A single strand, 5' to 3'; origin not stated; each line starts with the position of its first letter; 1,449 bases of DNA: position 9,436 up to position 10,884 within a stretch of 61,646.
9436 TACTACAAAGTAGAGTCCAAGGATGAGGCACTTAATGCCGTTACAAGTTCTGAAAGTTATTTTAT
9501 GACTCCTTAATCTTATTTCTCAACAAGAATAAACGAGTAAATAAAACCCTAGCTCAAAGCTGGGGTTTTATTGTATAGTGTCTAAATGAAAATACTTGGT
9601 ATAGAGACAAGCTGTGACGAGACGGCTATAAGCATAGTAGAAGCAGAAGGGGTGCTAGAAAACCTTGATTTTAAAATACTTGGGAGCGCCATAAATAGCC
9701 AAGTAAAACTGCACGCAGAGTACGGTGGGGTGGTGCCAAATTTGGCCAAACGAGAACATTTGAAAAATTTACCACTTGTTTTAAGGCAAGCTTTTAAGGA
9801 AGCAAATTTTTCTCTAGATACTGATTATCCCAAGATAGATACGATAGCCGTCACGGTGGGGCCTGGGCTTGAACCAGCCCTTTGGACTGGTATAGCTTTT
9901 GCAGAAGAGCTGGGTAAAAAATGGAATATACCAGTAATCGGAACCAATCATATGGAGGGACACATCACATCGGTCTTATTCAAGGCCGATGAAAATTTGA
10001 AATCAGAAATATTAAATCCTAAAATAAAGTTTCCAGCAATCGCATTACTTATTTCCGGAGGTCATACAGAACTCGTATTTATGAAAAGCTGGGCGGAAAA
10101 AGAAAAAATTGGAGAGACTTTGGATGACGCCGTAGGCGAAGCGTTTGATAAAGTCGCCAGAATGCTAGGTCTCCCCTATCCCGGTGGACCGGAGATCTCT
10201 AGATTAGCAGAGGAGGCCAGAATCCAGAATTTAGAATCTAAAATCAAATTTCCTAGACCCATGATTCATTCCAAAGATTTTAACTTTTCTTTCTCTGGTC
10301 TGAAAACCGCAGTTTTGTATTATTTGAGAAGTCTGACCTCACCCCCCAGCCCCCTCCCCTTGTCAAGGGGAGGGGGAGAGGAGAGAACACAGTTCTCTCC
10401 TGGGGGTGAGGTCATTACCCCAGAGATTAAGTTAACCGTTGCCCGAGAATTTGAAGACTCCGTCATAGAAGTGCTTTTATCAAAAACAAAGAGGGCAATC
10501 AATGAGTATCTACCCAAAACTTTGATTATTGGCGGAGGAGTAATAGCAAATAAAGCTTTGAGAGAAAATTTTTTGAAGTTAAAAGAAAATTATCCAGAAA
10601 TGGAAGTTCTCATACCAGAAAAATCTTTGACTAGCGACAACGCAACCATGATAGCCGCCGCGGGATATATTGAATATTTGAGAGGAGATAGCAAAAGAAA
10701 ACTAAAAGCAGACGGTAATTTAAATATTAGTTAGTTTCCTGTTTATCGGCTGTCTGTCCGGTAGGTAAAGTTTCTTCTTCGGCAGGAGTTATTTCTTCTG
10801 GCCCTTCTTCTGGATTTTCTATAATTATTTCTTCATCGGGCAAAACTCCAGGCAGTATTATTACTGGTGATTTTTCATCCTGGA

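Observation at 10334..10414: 81-bp nested palindromic G+C-rich element inserted in frame inside tsaD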

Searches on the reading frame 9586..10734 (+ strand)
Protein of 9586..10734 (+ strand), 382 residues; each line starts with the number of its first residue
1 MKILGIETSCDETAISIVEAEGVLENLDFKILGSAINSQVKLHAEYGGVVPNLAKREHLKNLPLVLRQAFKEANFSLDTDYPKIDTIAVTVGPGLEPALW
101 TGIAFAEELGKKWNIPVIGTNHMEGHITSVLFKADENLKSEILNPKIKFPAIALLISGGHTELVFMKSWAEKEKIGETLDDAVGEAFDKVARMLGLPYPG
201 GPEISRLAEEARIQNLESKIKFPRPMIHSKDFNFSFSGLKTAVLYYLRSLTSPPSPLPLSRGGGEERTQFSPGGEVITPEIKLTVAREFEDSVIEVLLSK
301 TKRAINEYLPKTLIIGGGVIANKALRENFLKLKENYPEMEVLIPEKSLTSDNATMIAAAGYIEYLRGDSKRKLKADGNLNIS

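Call 21: find_homologous_proteins(query=window:9586-10731:+)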
Query window:9586-10731:+ (382 aa): 8000 proteins with E <= 0.001 among 8000 candidates; the best 120 are listed.
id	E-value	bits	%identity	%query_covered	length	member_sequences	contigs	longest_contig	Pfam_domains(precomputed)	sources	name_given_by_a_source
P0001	3.6e-247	838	100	100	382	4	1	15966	PF00814.32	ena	-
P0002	3.2e-171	588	72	100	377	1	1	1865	PF00814.32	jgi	-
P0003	5.8e-171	587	74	100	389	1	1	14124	PF00814.32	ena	-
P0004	6.1e-171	587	74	100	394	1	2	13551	PF00814.32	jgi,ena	-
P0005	5.6e-170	584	72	100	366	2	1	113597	PF00814.32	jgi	-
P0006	2.4e-161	555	71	100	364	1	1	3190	PF00814.32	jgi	jgi:N6-L-threonylcarbamoyladenine synthase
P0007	6.0e-160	551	68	100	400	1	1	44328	PF00814.32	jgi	jgi:N6-L-threonylcarbamoyladenine synthase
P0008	1.4e-159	549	65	100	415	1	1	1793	PF00814.32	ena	-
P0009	2.4e-159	549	69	100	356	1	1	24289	PF00814.32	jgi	jgi:N6-L-threonylcarbamoyladenine synthase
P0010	2.8e-159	548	65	100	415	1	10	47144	PF00814.32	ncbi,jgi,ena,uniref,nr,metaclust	ncbi:MAG: tRNA (adenosine(37)-N6)-threonylcarbamoyltransferase complex transferase subunit TsaD [Can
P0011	2.9e-159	548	65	100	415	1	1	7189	PF00814.32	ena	-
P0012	2.9e-159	548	65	100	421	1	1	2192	PF00814.32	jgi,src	-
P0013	7.9e-159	547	70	100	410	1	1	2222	PF00814.32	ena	-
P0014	8.2e-159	547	68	100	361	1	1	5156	PF00814.32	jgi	-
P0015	2.5e-158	545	68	100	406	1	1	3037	PF00814.32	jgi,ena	-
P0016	7.6e-158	544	69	100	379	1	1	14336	PF00814.32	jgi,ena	-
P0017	8.3e-158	543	69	100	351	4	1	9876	PF00814.32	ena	-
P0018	8.6e-158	543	67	100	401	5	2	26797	PF00814.32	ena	-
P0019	4.6e-157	541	68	100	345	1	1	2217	PF00814.32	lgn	-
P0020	5.8e-157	541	68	100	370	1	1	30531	PF00814.32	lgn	-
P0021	1.3e-156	540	66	100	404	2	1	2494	PF00814.32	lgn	-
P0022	8.0e-156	537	66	100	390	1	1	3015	PF00814.32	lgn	-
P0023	1.3e-155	536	68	100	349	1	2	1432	PF00814.32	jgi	-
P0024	1.5e-155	536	68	100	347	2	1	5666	PF00814.32,PF22521.3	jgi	-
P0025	2.7e-155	535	67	100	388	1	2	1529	PF00814.32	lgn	-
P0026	3.8e-155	535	67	100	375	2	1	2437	PF00814.32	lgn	-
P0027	4.0e-155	535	68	100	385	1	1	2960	PF00814.32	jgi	jgi:N6-L-threonylcarbamoyladenine synthase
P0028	4.3e-155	535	67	100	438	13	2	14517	PF00814.32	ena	-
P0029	5.0e-155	534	68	100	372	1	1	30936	PF00814.32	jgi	jgi:N6-L-threonylcarbamoyladenine synthase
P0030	1.2e-154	533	66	100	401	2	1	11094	PF00814.32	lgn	-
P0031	3.0e-154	532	65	100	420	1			PF00814.32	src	-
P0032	5.0e-154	531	68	100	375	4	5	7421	PF00814.32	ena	-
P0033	5.1e-154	531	68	100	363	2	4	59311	PF00814.32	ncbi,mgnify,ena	ncbi:MAG: tRNA (adenosine(37)-N6)-threonylcarbamoyltransferase complex transferase subunit TsaD [Pat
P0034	2.3e-153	529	66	100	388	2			PF00814.32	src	-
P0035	4.0e-153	528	67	100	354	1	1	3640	PF00814.32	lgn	-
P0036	4.6e-153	528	66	100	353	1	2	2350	PF00814.32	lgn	-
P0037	8.0e-153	527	67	100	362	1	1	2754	PF00814.32,PF22521.3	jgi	-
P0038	4.2e-152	525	68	100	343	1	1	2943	PF00814.32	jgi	jgi:N6-L-threonylcarbamoyladenine synthase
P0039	4.4e-152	525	64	95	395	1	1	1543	PF00814.32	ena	-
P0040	5.3e-152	524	65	100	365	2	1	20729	PF00814.32,PF22521.3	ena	-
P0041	8.3e-152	524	66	99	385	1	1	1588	PF00814.32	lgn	-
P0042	1.3e-151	523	67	100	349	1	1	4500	PF00814.32,PF22521.3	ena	-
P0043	1.6e-151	523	67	100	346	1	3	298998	PF00814.32,PF22521.3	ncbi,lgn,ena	ncbi:MAG: tRNA (adenosine(37)-N6)-threonylcarbamoyltransferase complex transferase subunit TsaD [Pat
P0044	3.1e-151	522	65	100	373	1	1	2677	PF00814.32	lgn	-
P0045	3.4e-151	522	68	100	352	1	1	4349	PF00814.32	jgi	jgi:N6-L-threonylcarbamoyladenine synthase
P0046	5.0e-151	521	68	100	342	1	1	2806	PF00814.32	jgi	jgi:N6-L-threonylcarbamoyladenine synthase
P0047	8.9e-151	520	66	100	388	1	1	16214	PF00814.32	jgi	jgi:N6-L-threonylcarbamoyladenine synthase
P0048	9.3e-151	520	68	99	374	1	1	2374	PF00814.32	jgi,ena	-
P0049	1.1e-150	520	68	100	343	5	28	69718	PF00814.32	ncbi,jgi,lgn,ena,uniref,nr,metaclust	ncbi:MAG: tRNA (adenosine(37)-N6)-threonylcarbamoyltransferase complex transferase subunit TsaD [Can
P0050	2.6e-150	519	68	100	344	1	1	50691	PF00814.32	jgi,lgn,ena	-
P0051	1.2e-149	517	64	100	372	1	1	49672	PF00814.32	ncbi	-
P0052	1.9e-149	516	67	100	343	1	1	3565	PF00814.32,PF22521.3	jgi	jgi:N6-L-threonylcarbamoyladenine synthase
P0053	2.8e-149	515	65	100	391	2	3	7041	PF00814.32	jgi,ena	-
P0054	3.1e-149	515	65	100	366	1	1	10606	PF00814.32,PF22521.3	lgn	-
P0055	3.5e-149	515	65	100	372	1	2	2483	PF00814.32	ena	-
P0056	3.7e-149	515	68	100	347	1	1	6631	PF00814.32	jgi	jgi:N6-L-threonylcarbamoyladenine synthase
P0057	1.1e-148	513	67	100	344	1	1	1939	PF00814.32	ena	-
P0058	1.5e-148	513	63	100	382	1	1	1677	PF00814.32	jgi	-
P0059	8.4e-148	511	63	100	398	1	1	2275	PF00814.32,PF22521.3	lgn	-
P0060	9.4e-148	510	65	100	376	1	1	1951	PF00814.32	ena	-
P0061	9.7e-148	510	67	100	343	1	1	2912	PF00814.32,PF22521.3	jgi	jgi:N6-L-threonylcarbamoyladenine synthase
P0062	1.0e-147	510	64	100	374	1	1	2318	PF00814.32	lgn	-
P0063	1.2e-147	510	66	100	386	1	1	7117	PF00814.32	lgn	-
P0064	1.7e-147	510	64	100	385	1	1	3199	PF00814.32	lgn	-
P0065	1.8e-147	509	67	100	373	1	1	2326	PF00814.32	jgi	-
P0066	2.5e-147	509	69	96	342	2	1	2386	PF00814.32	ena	-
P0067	3.4e-147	509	62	100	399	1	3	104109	PF00814.32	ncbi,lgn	-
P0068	4.4e-147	508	64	100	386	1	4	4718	PF00814.32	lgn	-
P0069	4.8e-147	508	53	100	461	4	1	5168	PF00814.32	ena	-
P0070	9.9e-147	507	65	100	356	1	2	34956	PF00814.32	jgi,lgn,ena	jgi:N6-L-threonylcarbamoyladenine synthase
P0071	1.1e-146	507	65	100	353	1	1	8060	PF00814.32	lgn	-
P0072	1.1e-146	507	65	100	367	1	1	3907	PF00814.32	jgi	jgi:N6-L-threonylcarbamoyladenine synthase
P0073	1.3e-146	507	66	100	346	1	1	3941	PF00814.32,PF22521.3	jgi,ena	-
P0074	2.4e-146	506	62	100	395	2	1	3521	PF00814.32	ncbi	ncbi:MAG: tRNA (adenosine(37)-N6)-threonylcarbamoyltransferase complex transferase subunit TsaD [Pat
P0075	5.1e-146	505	65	100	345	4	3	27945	PF00814.32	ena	-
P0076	6.4e-146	504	67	100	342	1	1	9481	PF00814.32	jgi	-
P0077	6.5e-146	504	57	100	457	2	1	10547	PF00814.32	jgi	-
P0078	4.3e-145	502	61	100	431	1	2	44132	PF00814.32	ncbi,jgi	-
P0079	4.5e-145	502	64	100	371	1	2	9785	PF00814.32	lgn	-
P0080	6.3e-145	501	62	100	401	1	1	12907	PF00814.32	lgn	-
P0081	7.4e-145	501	64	100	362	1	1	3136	PF00814.32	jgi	jgi:N6-L-threonylcarbamoyladenine synthase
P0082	1.7e-144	500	66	100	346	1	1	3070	PF00814.32,PF22521.3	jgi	jgi:N6-L-threonylcarbamoyladenine synthase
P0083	5.8e-144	498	62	100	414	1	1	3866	PF00814.32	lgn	-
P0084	7.6e-144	498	65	100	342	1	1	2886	PF00814.32,PF22521.3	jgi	jgi:N6-L-threonylcarbamoyladenine synthase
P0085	1.4e-143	497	63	99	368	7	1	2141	PF00814.32,PF22521.3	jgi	-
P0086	2.5e-143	496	61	100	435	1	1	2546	PF00814.32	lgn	-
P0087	2.7e-143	496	66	100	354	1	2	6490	PF00814.32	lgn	-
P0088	3.8e-143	495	61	100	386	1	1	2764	PF00814.32,PF22521.3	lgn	-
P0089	4.3e-143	495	64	100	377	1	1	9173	PF00814.32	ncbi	-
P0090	8.6e-143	494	63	100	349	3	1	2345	PF00814.32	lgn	-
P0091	1.7e-142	493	64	100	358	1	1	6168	PF00814.32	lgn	-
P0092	2.7e-142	492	64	100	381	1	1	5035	PF00814.32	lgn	-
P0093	8.4e-142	491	64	100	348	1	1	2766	PF00814.32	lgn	-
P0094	1.2e-141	490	63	99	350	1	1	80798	PF00814.32,PF22521.3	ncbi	-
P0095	1.2e-141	490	63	100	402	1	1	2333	PF00814.32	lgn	-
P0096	2.6e-141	489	62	100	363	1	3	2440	PF00814.32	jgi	jgi:N6-L-threonylcarbamoyladenine synthase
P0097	3.0e-141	489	63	100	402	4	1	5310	PF00814.32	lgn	-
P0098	4.9e-141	488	67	92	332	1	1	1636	PF00814.32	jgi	-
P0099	1.6e-140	487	63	100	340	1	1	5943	PF00814.32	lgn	-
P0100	1.8e-140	486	62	100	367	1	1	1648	PF00814.32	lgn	-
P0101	1.9e-140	486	61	100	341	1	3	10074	PF00814.32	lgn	-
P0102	3.6e-140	485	62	100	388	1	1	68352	PF00814.32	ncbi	-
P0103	7.9e-140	484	64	100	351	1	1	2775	PF00814.32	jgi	jgi:N6-L-threonylcarbamoyladenine synthase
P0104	7.9e-140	484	60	100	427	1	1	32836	PF00814.32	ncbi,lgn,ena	-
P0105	9.2e-140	484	58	100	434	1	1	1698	PF00814.32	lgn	-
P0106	4.1e-139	482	64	100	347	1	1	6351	PF00814.32,PF22521.3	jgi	jgi:N6-L-threonylcarbamoyladenine synthase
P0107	7.6e-139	481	58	100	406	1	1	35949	PF00814.32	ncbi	-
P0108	9.3e-139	481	61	100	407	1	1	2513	PF00814.32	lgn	-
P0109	1.3e-138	480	60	100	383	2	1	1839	PF00814.32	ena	-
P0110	2.6e-138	479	62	100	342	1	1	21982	PF00814.32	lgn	-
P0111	3.1e-138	479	63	100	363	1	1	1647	PF00814.32,PF22521.3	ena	-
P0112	3.8e-138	479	62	100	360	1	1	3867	PF00814.32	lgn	-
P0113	2.8e-136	473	57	100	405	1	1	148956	PF00814.32,PF22521.3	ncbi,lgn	-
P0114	2.8e-136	473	63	99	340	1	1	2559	PF00814.32,PF22521.3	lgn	-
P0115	4.9e-136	472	57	100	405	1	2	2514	PF00814.32,PF22521.3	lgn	-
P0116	7.7e-136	471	56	100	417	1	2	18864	PF00814.32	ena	-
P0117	1.1e-135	471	59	100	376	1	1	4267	PF00814.32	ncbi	-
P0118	1.2e-135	471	63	100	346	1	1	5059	PF00814.32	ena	-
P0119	1.3e-135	470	60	100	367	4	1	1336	PF00814.32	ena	-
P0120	1.7e-135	470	60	100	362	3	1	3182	PF00814.32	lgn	-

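Call 23: find_encoding_contigs(protein=window:9586-10734:+, flank=10000, max_places=6)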
Protein window:9586-10734:+ (382 aa): 24 contigs read that carry it; 2 places shown.
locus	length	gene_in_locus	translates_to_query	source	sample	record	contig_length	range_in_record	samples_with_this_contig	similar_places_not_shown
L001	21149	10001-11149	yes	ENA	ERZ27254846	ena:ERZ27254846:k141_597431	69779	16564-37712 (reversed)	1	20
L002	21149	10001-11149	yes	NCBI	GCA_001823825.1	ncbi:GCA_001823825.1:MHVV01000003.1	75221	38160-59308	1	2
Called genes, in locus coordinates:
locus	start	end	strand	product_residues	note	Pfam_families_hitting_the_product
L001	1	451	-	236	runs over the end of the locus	PF15515:MvaI_BcnI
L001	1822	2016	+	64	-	-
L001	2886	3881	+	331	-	PF00293:NUDIX, PF18734:HEPN_AbiU2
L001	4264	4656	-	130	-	-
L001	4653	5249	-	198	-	PF00561:Abhydrolase_1 (faint), PF06821:Ser_hydrolase, PF10230:LIDHydrolase (faint)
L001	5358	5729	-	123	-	PF08281:Sigma70_r4_2, PF00196:GerE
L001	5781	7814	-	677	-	PF02897:Peptidase_S9_N, PF00326:Peptidase_S9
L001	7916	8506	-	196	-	PF13302:Acetyltransf_3, PF13420:Acetyltransf_4, PF00583:Acetyltransf_1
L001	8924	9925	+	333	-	PF01471:PG_binding_1, PF16656:Pur_ac_phosph_N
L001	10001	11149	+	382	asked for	PF00814:TsaD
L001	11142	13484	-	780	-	PF16403:Bact_surface_Ig-like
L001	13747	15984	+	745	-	PF00133:tRNA-synt_1, PF09334:tRNA-synt_1g (weak), PF08264:Anticodon_1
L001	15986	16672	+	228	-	PF13367:PrsW-protease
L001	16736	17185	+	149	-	PF00011:HSP20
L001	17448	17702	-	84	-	-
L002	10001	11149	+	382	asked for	PF00814:TsaD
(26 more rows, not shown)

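Call 24: find_encoding_contigs(protein=P0005, flank=10000, max_places=3)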
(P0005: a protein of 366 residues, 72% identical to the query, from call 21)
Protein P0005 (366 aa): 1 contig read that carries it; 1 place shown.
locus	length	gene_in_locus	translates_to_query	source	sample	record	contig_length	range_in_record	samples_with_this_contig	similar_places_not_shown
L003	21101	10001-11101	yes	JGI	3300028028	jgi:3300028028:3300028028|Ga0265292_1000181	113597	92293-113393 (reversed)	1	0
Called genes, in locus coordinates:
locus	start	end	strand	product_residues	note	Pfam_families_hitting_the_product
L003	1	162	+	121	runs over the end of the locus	?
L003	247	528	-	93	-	PF18895:T4SS_pilin (weak)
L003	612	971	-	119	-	PF18895:T4SS_pilin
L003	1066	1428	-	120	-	-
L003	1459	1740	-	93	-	PF18895:T4SS_pilin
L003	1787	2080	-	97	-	PF18895:T4SS_pilin (weak)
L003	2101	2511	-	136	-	PF04956:TrbC (weak), PF18895:T4SS_pilin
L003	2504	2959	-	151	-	PF18895:T4SS_pilin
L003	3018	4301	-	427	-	PF01547:SBP_bac_1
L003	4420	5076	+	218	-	PF01797:Y1_Tnp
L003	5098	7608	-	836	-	PF00521:DNA_topoisoIV, PF03989:DNA_gyraseA_C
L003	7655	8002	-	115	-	-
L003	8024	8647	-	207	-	PF13483:Lactamase_B_3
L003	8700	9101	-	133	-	PF07883:Cupin_2, PF02311:AraC_binding (weak)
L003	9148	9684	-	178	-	-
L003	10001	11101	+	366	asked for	PF00814:TsaD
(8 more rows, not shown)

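Call 33: find_related_loci(query=window:9586-10731:+, collection=metagenome_contigs, flank=10000)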
Query window:9586-10731:+ (382 aa) in metagenome_contigs; peptide patterns used: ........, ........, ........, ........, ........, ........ (x = any residue, [..] = any of these).
375 stretches matched a pattern; 258 encode a relative of the query (tblastn E <= 1e-3); the best 80 are kept; 80 distinct loci.
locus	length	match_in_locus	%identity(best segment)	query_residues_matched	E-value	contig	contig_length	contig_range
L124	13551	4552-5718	74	1-382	0e+0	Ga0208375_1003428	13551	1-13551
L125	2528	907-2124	68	1-382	2e-178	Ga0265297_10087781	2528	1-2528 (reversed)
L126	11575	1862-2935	70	1-382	8e-167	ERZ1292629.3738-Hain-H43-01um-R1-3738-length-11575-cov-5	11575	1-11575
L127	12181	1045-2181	69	1-382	1e-166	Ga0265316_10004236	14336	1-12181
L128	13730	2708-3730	68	1-381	8e-162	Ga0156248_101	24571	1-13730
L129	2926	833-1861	68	1-381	7e-171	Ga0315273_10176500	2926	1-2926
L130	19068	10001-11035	67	1-381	2e-161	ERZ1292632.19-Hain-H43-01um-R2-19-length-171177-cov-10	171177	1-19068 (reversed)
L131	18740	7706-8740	67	1-381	2e-161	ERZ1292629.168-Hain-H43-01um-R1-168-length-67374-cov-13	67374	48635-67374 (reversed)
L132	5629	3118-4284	65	1-381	8e-161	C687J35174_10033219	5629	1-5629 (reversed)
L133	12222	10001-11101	61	1-382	9e-152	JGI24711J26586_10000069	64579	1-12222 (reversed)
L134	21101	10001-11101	61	1-382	9e-152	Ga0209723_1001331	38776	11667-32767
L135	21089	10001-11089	68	1-382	1e-165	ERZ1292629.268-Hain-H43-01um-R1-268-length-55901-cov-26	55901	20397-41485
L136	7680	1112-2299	50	1-381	1e-113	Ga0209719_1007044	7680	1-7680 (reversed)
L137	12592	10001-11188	50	1-381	9e-114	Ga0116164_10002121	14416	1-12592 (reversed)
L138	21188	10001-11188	50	1-381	1e-113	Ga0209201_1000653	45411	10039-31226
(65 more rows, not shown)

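Call 44: search_protein_families(library=pfam, proteins=[window:9586-10731:+])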
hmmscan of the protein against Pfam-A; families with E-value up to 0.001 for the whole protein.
window:9586-10731:+ (382 aa): 1 family
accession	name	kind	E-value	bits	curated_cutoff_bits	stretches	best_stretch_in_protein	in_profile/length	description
PF00814.31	TsaD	-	6.2e-79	265.9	24.8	1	30-357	1-263/264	tRNA N6-adenosine threonylcarbamoyltransferase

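Call 86: predict_structure(alignment_id=A4)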
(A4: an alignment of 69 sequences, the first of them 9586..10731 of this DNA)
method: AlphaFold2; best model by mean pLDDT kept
length: 382 residues; sequences in the alignment: 69
mean_pLDDT: 89.0   pTM: 0.87
mean pLDDT of the five models: 89.0, 88.3, 88.1, 86.1, 85.3
residues with pLDDT >= 90: 285; 70-90: 53; 50-70: 27; < 50: 17
segments of 3 or more residues with pLDDT < 50: 261-272
pLDDT, mean of each block of 10 residues (from residue 1): 95 96 94 95 88 95 98 88 91 86 97 94 93 66 75 93 96 94 94 94 97 95 93 95 94 64 46 73 98 98 98 95 95 97 87 95 86 65 50
secondary structure, 60 per line:
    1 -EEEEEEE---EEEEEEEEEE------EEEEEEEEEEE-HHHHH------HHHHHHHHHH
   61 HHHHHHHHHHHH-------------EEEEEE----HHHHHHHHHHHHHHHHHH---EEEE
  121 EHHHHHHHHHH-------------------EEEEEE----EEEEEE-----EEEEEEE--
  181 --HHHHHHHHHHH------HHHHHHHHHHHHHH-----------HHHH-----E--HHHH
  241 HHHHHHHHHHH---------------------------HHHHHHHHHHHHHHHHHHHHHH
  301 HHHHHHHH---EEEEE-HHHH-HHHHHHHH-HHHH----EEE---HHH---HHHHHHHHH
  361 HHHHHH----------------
elements in order: E2-8 E12-21 E28-38 H40-44 H51-72 E86-91 H96-113 E117-121 H122-131 E151-156 E161-166 E172-178 H183-193 H200-213 H225-228 H237-251 H279-308 E312-316 H318-321 H323-330 H332-335 E340-342 H352-366

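Call 91: list_cluster_members(proteins=[P0001, P0010, P0049, P0043, P0074])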
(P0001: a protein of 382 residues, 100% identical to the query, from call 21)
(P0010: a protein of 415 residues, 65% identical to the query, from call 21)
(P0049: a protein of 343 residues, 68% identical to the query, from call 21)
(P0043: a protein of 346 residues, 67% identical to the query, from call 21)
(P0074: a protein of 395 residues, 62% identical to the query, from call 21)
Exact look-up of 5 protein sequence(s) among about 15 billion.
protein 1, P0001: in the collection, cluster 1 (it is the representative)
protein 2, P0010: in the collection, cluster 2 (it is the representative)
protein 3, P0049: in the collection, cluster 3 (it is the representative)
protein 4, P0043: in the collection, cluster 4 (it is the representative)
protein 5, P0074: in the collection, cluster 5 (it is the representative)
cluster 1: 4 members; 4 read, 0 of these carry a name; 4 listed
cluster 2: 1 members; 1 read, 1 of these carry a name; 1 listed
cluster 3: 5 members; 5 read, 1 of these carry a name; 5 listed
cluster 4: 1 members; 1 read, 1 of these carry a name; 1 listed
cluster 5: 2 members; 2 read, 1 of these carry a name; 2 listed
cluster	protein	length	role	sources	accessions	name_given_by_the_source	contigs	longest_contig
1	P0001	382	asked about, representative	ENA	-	-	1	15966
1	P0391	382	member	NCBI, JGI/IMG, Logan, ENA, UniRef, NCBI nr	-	-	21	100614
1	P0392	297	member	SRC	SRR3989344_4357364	-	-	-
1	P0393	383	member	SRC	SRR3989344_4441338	-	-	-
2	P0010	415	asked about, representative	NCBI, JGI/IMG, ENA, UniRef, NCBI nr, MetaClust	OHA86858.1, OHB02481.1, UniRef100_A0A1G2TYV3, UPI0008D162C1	MAG: tRNA (adenosine(37)-N6)-threonylcarbamoyltransferase complex transferase subunit ... | tRNA N6-adenosine threonylcarbamoyltransferase n=1 Tax=Candidatus Zambryskibacteria ... | status=active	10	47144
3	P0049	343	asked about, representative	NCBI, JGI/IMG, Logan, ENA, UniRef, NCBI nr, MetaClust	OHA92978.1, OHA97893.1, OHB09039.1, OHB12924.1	MAG: tRNA (adenosine(37)-N6)-threonylcarbamoyltransferase complex transferase subunit ... | tRNA N6-adenosine threonylcarbamoyltransferase n=1 Tax=Candidatus Zambryskibacteria ... | \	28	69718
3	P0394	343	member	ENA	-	-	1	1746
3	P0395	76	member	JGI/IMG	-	-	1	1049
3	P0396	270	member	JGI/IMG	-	-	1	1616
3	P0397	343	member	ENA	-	-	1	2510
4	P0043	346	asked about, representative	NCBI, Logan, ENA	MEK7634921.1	MAG: tRNA (adenosine(37)-N6)-threonylcarbamoyltransferase complex transferase subunit ...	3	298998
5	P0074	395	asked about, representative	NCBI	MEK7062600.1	MAG: tRNA (adenosine(37)-N6)-threonylcarbamoyltransferase complex transferase subunit ...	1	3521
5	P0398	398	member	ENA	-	-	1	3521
